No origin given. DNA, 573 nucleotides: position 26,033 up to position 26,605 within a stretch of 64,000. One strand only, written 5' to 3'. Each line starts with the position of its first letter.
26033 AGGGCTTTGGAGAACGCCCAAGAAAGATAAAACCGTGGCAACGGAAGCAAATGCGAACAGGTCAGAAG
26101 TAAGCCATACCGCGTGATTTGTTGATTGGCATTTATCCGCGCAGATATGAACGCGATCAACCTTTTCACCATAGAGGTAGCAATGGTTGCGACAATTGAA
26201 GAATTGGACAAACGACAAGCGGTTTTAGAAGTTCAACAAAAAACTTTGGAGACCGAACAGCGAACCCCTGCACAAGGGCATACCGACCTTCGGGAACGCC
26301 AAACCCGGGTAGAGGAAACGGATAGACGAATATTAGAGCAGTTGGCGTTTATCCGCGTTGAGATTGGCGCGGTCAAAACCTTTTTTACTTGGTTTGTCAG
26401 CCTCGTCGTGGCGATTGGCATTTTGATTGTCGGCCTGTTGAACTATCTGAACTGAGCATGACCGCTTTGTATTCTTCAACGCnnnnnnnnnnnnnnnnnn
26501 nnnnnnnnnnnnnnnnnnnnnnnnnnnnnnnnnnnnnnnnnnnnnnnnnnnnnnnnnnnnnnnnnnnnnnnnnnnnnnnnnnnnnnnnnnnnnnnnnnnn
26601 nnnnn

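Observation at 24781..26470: Conserved dnaX-ybaB-recR operon interrupted by a tandemly duplicated two-gene cassette with variable hendecad repeats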

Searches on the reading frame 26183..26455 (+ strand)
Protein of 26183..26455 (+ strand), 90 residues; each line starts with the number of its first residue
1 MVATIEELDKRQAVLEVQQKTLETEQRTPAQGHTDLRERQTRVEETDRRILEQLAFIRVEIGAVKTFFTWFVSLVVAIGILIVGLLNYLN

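Call 9: search_protein_families(library=pfam, proteins=[window:26183-26455:+], max_evalue=1)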
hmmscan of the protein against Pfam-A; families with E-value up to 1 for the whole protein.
window:26183-26455:+ (90 aa): 6 families
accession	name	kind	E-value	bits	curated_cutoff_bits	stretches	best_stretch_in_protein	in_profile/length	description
PF07798.16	CCDC90-like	-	0.0074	16.6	33.5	1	35-86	120-172/175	Coiled-coil domain-containing protein 90-like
PF21007.2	FBF1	-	0.0088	15.1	45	1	13-66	211-264/524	Fas-binding factor 1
PF10779.14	XhlA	-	0.038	14.6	34.7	1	33-84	13-64/67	Haemolysin XhlA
PF15817.10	TMEM40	-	0.064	13.5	27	1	30-88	14-68/120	Transmembrane protein 40 family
PF16326.10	ABC_tran_CTD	-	0.3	11.8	32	1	5-52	10-59/69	ABC transporter C-terminal domain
PF11932.13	DUF3450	-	0.36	10.5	32.6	1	1-54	49-102/241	Protein of unknown function (DUF3450)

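Call 10: search_protein_families(library=ncbifam, proteins=[window:26183-26455:+], max_evalue=1)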
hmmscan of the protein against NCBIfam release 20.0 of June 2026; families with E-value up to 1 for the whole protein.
window:26183-26455:+ (90 aa): 1 family
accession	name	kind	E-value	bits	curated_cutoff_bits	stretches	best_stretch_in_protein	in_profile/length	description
TIGR01511.1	ATPase-IB1_Cu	subfamily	0.08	11.8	397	1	39-83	178-221/542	copper-translocating P-type ATPase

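Call 11: search_protein_families(library=phrogs, proteins=[window:26183-26455:+], max_evalue=1)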
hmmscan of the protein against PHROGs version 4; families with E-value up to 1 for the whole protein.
window:26183-26455:+ (90 aa): 2 families
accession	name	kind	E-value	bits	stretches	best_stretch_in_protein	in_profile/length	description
phrog_1193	-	other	0.023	15.7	0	33-77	22-60/76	hemolysin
phrog_689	-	lysis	0.19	13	1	5-85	11-81/91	holin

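Call 19: find_homologous_proteins(query=window:26183-26455:+, max_evalue=0.01)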
Query window:26183-26455:+ (90 aa): 12 proteins with E <= 0.01 among 20 candidates.
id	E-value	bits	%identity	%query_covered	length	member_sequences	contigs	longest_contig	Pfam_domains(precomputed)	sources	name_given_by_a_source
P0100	5.7e-49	181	100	100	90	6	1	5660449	-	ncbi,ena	-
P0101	4.8e-46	171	97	100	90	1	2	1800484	-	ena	-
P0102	1.3e-41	157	86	100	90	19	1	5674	-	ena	-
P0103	2.9e-41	156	86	100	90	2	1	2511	-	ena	-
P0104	3.0e-41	156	89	99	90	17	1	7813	-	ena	-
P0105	1.9e-39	151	87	99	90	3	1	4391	-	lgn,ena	-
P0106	2.2e-39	150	86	100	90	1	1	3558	-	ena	-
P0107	2.6e-39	150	87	99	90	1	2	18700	-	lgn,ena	-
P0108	1.3e-38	148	81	100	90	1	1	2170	-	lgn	-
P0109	6.0e-35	136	82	100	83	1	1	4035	-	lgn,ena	-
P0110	4.4e-22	95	70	79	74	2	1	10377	-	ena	-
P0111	3.9e-21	92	66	82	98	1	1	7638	-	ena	-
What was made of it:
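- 26183..26455 (+): Gene B copy 2 (90 aa), full length: coiled coil plus a C-terminal TM segment (residues 66-88), tail-anchored. It is identical to P0100 on the 5.66-Mb contig (call 19).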

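Call 37: find_related_loci(query=A2, collection=viral_contigs, flank=5000)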
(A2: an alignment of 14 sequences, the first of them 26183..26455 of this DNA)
Query A2 (90 aa) in viral_contigs; peptide patterns used: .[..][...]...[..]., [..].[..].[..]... (x = any residue, [..] = any of these).
198 stretches matched a pattern, but none encodes a relative of the query by tblastn (E <= 1e-3).

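Call 48: search_protein_representatives(alignment_id=A4)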
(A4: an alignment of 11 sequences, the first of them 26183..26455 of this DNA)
Query: 11 sequences, 90 profile positions. Proteins with E-value up to 0.001 (for the whole library): 11; up to 1e-10: 4; up to 1e-30: 1. The best 11 are listed.
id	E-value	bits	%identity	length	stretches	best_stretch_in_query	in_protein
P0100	7.7e-52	189.5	-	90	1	1-90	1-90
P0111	5.5e-29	116.2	-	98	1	1-71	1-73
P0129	1.4e-15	73.3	-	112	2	1-62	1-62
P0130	1.8e-15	72.9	-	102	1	1-62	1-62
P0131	3.2e-08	49.7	-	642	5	4-36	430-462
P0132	1.7e-07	47.4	-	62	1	1-63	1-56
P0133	2.8e-06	43.5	-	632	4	15-65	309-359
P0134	3.9e-06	43.0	-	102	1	33-70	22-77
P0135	1.5e-05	41.2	-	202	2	34-65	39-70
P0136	2.4e-04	37.3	-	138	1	27-66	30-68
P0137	5.7e-04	36.1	-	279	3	2-36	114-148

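Call 51: find_encoding_contigs(protein=P0135, flank=6000, max_places=3)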
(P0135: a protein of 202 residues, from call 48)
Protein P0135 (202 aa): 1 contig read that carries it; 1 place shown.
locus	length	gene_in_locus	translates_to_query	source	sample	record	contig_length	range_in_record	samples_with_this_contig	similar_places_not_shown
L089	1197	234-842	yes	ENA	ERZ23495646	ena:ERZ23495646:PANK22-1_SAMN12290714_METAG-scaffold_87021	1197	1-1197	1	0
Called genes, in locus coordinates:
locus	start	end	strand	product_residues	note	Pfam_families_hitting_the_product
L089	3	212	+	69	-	?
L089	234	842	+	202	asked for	-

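Call 52: find_encoding_contigs(protein=P0129, flank=6000, max_places=3)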
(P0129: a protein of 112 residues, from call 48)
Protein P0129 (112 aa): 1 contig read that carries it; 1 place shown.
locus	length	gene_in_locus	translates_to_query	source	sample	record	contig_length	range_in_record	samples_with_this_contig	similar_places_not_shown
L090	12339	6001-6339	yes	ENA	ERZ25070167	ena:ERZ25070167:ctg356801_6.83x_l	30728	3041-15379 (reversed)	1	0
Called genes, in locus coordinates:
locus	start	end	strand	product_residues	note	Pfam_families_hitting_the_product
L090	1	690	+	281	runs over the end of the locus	-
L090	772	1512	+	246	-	PF03793:PASTA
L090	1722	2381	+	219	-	PF00834:Ribul_P_3_epim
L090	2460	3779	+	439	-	PF02881:SRP54_N, PF00448:SRP54, PF01656:CbiA (weak), PF02978:SRP_SPB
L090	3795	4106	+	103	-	PF00886:Ribosomal_S16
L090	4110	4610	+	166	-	PF01782:RimM, PF05239:PRC, PF24986:PRC_RimM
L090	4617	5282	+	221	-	PF01746:tRNA_m1G_MT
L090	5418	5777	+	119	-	-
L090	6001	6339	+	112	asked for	-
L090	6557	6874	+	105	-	-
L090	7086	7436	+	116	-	PF01245:Ribosomal_L19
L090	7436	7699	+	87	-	-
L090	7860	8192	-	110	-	PF05534:HicB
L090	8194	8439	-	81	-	-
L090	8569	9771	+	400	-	PF00144:Beta-lactamase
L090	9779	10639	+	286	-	PF01261:AP_endonuc_2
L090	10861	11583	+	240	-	PF13469:Sulfotransfer_3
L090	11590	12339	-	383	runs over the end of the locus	PF13173:AAA_14, PF13635:DUF4143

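Call 56: predict_structure(alignment_id=A4)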
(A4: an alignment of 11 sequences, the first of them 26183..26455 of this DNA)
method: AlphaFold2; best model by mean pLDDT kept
length: 90 residues; sequences in the alignment: 11
mean_pLDDT: 67.8   pTM: 0.33
mean pLDDT of the five models: 67.8, 66.7, 66.0, 65.3, 60.7
residues with pLDDT >= 90: 20; 70-90: 9; 50-70: 60; < 50: 1
segments of 3 or more residues with pLDDT < 50: none
pLDDT, mean of each block of 10 residues (from residue 1): 57 60 55 53 56 59 84 95 91
secondary structure, 60 per line:
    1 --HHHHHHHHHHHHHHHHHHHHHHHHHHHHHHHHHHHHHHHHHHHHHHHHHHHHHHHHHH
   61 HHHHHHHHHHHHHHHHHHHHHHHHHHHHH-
elements in order: H3-89

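Call 59: find_related_loci(query=A5, collection=metagenome_contigs, flank=6000)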
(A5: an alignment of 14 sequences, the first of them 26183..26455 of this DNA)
Query A5 (90 aa) in metagenome_contigs; peptide patterns used: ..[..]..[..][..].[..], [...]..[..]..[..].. (x = any residue, [..] = any of these).
250 stretches matched a pattern, but none encodes a relative of the query by tblastn (E <= 1e-3).

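Call 71: search_solved_structures(query=A4, max_evalue=1)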
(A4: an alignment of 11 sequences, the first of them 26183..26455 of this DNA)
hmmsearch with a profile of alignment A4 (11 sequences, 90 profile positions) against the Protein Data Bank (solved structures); distinct sequences matched with E-value up to 1: 12.
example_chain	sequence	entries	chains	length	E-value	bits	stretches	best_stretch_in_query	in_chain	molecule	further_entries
3b8e_A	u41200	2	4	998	0.024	18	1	30-75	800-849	Sodium/potassium-transporting ATPase subunit alpha-1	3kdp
7d91_A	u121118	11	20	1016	0.024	18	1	30-75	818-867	Sodium/potassium-transporting ATPase subunit alpha-1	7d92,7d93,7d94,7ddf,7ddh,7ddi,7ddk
3n23_A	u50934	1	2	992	0.024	18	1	30-75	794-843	Sodium/potassium-transporting ATPase subunit alpha-1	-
7yzr_A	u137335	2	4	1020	0.025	18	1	30-75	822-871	Sodium/potassium-transporting ATPase subunit alpha-1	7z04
4hqj_A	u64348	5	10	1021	0.025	18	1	30-75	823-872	Sodium/potassium-transporting ATPase subunit alpha-1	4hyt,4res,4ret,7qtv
24rc_A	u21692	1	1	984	0.37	14.2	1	30-75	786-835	Sodium/potassium-transporting ATPase subunit alpha-1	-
9wak_A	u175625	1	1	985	0.37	14.2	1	30-75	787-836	Sodium/potassium-transporting ATPase subunit alpha-1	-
9kcg_A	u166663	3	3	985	0.83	13.1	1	30-75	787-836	Sodium/potassium-transporting ATPase subunit alpha-1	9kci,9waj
9kcj_A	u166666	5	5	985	0.83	13.1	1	30-75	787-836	Sodium/potassium-transporting ATPase subunit alpha-1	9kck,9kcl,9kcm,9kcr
3wgu_A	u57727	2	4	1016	0.83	13.1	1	30-75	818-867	Sodium/potassium-transporting ATPase subunit alpha-1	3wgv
8jbk_A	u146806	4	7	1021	0.84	13.1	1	30-75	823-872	Sodium/potassium-transporting ATPase subunit alpha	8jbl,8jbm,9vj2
7e1z_A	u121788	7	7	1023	0.87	13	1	30-75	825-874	Sodium/potassium-transporting ATPase subunit alpha-1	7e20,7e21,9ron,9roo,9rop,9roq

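Call 75: search_dna_similar(query=window:26183-26452:+, collection=phages, mode=protein, max_evalue=1, max_rows=10)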
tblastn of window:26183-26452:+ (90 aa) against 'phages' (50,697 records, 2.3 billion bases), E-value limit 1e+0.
Records with a match: 1; places in all: 1; records where one place covers at least 80% of the query: 1.
Best place of each record, by identity: <60% 1.
By first word of the organism name: Bacillus 1.
By host as written in the record: Bacillus cereus 1.
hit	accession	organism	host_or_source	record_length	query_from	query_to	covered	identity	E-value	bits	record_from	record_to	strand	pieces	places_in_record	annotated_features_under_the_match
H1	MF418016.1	Bacillus phage vB_BceM-HSE3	Bacillus cereus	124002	15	89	83%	33.3%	3e-1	34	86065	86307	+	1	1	hypothetical protein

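Call 83: search_protein_families(library=ncbifam, proteins=[L090:5418-5774:+, P0135], max_evalue=0.1)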
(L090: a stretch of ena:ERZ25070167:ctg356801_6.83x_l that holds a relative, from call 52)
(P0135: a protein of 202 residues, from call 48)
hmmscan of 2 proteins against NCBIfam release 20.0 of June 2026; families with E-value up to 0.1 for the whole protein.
L090:5418-5774:+ (119 aa): 17 families
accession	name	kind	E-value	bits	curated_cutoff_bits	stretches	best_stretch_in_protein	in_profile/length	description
TIGR04211.1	SH3_and_anchor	equivalog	9.6e-06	25.3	65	1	3-116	66-185/198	TIGR04211 family SH3 domain-containing protein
NF045487.1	ASRP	equivalog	3.3e-05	22.7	300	1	2-92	316-405/593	archaea-specific SMC-related protein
TIGR02977.1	phageshock_pspA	equivalog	0.00034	20.4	242.95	1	3-94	99-190/219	phage shock protein PspA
TIGR04523.1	Mplasa_alph_rch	subfamily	0.003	15.5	270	1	5-92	400-483/745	helix-rich protein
TIGR02168.1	SMC_prok_B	equivalog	0.0035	15.1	567.35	1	7-91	285-372/1181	chromosome segregation protein SMC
NF003034.1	PRK03918.1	equivalog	0.0038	15.3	700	1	7-93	197-282/878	DNA double-strand break repair ATPase Rad50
NF047515.1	SpiroCoCo_C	equivalog_domain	0.0056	15.9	125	1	4-99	143-240/313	SpiroCoCo family coiled-coil protein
NF047516.1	LA_3659_fam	equivalog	0.0082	15.7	36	1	3-91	96-185/221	LA_3659 family protein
NF047514.1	SpiroCoCo_N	equivalog_domain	0.0082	15.7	75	1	3-91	96-185/221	SpiroCoCo family coiled-coil protein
TIGR02169.1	SMC_prok_A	equivalog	0.0086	13.8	729.4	1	10-91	689-918/1165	chromosome segregation protein SMC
NF038350.1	taxis_HmpF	equivalog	0.024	13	200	1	6-94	155-246/553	pilus motility taxis protein HmpF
NF045780.1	TrlF_fam_ATP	equivalog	0.028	13.1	350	1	9-100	640-731/944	TrlF family AAA-like ATPase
NF041034.1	Rad50_Sulf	equivalog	0.046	11.6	1000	1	11-91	237-318/872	DNA double-strand break repair ATPase Rad50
NF005187.0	PRK06663.1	equivalog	0.069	11.9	337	1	4-47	341-384/419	flagellar hook-associated protein 3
TIGR00293.1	TIGR00293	equivalog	0.076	13.1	53.9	0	15-46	4-35/129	prefoldin subunit alpha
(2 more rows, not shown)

P0135 (202 aa): 11 families
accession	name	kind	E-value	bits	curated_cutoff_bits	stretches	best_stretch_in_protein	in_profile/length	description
TIGR04211.1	SH3_and_anchor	equivalog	2.7e-06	27.1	65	1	32-153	62-179/198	TIGR04211 family SH3 domain-containing protein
NF033928.1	alph_xenorhab_A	subfamily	0.0023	17.3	125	1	40-160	113-230/339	alpha-xenorhabdolysin family binary toxin subunit A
TIGR03752.1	conj_TIGR03752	hypoth_equivalog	0.0075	15.6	241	1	10-138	14-143/471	TIGR03752 family integrating conjugative element protein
NF043058.1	T4SS_LegC2C7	subfamily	0.019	13.9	350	1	11-133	74-193/348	LegC2/C7 family Dot/Icm T4SS effector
NF052504.1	sll1863_fam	domain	0.04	14.1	35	0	50-113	4-67/93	sll1863 family stress response protein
TIGR04527.1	mycoplas_twoTM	subfamily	0.05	13.3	125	1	46-133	50-129/248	MG_279/MG_280 family protein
NF045487.1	ASRP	equivalog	0.051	12.2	300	1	35-114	407-485/593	archaea-specific SMC-related protein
TIGR03319.1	RNase_Y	equivalog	0.055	12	454.35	1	25-134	14-120/514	ribonuclease Y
TIGR00800.1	ncs1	subfamily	0.065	11.9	353.1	1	132-183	243-294/447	NCS1 family nucleobase:cation symporter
NF043073.1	MMSYN1_0195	equivalog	0.076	11.1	1250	0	38-128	383-470/1021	spermidine/putrescine ABC transporter permease/substrate-binding protein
TIGR00437.1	feoB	equivalog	0.081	11.6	315.65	1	43-154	153-263/594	ferrous iron transport protein B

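Call 84: search_protein_families(library=pfam, proteins=[L090:5418-5774:+, P0135], max_evalue=0.1)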
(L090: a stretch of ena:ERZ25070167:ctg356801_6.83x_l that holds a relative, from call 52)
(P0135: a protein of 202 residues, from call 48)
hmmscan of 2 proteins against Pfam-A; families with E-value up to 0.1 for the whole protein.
L090:5418-5774:+ (119 aa): 19 families
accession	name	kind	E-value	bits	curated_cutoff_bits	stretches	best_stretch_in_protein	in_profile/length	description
PF10779.14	XhlA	-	9.2e-05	23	34.7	1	60-107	12-62/67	Haemolysin XhlA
PF23991.1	DUF7310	-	0.00034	21.5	40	1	50-90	18-57/83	Coiled-coil region of unknown function (DUF7310)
PF13851.11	GAS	-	0.00038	20.3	32.3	1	5-95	49-131/200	Growth-arrest specific micro-tubule binding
PF24319.2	DUF7491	-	0.00066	20.3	30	1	60-94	53-87/90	Coiled-coil region of unknown function (DUF7491)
PF05377.16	FlaC_arch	-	0.008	17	27.8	0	61-92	5-36/55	Flagella accessory protein C (FlaC)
PF24583.1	DUF7610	-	0.011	16.4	27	1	15-88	1-74/79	Domain of unknown function (DUF7610)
PF05010.19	TACC_C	-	0.011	15.9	29.9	1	37-93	57-112/201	Transforming acidic coiled-coil-containing protein (TACC), C-terminal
PF12325.13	TMF_TATA_bd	-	0.015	15.9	29.1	1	1-92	17-107/115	TATA element modulatory factor 1 TATA binding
PF06009.19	Laminin_II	-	0.016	15.7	33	1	14-88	11-84/138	Laminin Domain II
PF07303.18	Occludin_ELL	-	0.018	16.3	31.2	0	64-94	23-53/101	Occludin homology domain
PF05739.25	SNARE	-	0.018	15.5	26.8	1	89-111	31-53/53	SNARE domain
PF18595.6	Nuf2_DHR10-like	-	0.035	14.6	28.4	0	51-87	66-102/117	Nuf2, DHR10-like domain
PF07889.17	DUF1664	-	0.039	14.4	34.6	0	3-61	52-110/124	Protein of unknown function (DUF1664)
PF25450.1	Rab11-FIP3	-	0.048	14.4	31.9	0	10-59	54-103/125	Rab11-FIP3-like domain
PF01920.25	Prefoldin_2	-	0.054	13.9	27.6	0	49-89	62-102/106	Prefoldin subunit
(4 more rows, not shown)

P0135 (202 aa): 7 families
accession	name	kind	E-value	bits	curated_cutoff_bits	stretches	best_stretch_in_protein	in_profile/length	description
PF07851.19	TMEM120A-B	-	0.012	15.3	29.8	1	37-128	3-90/324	TMEM120A/B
PF11239.13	DUF3040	-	0.018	15.7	24.7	1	100-166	9-83/84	Protein of unknown function (DUF3040)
PF13851.11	GAS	-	0.022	14.6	32.3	1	35-138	67-169/200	Growth-arrest specific micro-tubule binding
PF12700.13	HlyD_2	-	0.023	13.9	25.1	1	33-148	102-215/416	HlyD family secretion protein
PF09787.14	Golgin_A5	-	0.028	14.4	31.7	1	2-136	13-150/305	Golgin subfamily A member 5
PF04632.18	FUSC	-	0.074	12.1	30.9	1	38-150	235-358/660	Fusaric acid resistance protein family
PF12725.13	DUF3810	-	0.089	12.6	28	0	5-94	61-147/311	Protein of unknown function (DUF3810)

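Call 88: search_protein_families(library=padloc, proteins=[window:26183-26455:+, L090:5418-5774:+, P0135], max_evalue=0.01)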
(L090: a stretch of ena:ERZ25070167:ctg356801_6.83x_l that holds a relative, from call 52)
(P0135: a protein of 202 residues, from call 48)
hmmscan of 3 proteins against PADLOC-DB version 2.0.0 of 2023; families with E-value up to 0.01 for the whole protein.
window:26183-26455:+ (90 aa): 0 families

L090:5418-5774:+ (119 aa): 7 families
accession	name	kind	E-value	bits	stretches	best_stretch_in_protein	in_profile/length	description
PDLC00580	JetC3|JetC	-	0.00076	15.8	1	4-93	320-405/1068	DUF3584 domain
PDLC04634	PDC-M40C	-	0.0014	16.3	1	5-108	229-332/344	-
PDLC00518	JetC1|JetC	-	0.0036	13.2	1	11-103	306-402/1112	DUF3584 domain; MukB-like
PDLC02730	PbeC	-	0.0042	13.9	1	4-94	405-494/651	PbeC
PDLC03865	LmuB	-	0.0053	13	1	4-91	538-622/1007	-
PDLC03859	LmuB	-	0.0058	13.9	1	5-93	376-465/611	-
PDLC00553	JetC2|JetC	-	0.0098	11.8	0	3-92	861-946/1361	DUF3584 domain; MukB-like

P0135 (202 aa): 4 families
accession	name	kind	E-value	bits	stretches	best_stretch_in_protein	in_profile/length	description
PDLC03859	LmuB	-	0.00046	17.5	1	34-134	365-475/611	-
PDLC03976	PD-Lambda-1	-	0.0008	16.4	1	9-134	7-132/491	-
PDLC02741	PbeC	-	0.0043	13.6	1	26-132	354-456/644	PbeC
PDLC03860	LmuB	-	0.009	12.6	0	45-137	307-395/565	-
